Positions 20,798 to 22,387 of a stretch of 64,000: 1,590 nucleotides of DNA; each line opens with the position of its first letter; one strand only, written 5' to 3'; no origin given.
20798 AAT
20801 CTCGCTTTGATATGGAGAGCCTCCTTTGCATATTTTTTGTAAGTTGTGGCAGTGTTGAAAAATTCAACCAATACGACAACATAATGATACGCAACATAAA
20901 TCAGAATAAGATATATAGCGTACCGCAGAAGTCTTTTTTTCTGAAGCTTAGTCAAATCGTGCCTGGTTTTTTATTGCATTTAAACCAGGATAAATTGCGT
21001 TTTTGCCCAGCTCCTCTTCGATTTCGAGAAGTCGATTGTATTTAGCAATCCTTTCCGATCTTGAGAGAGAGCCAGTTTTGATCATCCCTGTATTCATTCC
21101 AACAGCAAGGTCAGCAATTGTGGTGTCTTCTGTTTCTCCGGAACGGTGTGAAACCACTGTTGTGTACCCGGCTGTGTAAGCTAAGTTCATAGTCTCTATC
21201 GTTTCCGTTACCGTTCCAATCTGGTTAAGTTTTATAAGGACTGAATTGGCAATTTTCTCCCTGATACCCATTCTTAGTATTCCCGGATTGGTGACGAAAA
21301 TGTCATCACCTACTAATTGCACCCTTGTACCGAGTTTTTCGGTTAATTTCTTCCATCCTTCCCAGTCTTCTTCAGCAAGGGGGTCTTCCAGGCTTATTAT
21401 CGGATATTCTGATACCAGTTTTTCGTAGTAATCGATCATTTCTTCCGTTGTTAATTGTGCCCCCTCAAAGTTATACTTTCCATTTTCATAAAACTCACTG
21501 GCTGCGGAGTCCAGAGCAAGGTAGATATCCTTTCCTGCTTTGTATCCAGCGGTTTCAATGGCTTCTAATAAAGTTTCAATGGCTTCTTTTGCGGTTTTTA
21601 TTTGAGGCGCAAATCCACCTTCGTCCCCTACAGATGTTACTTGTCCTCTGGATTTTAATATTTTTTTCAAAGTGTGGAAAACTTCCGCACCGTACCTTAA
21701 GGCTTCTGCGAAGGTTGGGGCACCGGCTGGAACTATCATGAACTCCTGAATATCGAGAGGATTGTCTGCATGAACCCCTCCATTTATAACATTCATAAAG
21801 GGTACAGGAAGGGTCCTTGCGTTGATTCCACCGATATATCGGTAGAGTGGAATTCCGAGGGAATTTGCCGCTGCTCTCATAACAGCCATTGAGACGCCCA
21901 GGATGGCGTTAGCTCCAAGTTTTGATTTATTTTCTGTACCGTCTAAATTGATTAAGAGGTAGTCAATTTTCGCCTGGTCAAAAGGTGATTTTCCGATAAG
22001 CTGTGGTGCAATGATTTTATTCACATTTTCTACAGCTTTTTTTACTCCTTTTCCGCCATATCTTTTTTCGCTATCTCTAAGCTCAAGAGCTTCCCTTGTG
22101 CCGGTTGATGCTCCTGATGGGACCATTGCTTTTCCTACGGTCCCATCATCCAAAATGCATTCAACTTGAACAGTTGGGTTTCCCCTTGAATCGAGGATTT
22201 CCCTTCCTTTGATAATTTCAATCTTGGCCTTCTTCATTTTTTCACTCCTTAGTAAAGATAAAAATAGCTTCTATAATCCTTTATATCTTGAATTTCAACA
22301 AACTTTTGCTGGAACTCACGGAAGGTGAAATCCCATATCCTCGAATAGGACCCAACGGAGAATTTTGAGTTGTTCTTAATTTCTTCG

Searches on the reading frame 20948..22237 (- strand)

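Call 77: search_protein_families(library=pfam, proteins=[window:20948-22237:-], max_evalue=0.00001)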
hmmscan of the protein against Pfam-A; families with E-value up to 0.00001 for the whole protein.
window:20948-22237:- (429 aa): 3 families
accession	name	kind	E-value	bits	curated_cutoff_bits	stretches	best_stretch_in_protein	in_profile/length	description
PF00113.28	Enolase_C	-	4.6e-129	430.4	21.5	1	142-424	3-295/296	Enolase, C-terminal TIM barrel domain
PF03952.21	Enolase_N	-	6.1e-60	201.6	35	1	6-135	1-131/131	Enolase, N-terminal domain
PF13378.12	MR_MLE_C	-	2.6e-06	27.7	29.4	1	220-382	27-170/219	Enolase C-terminal domain-like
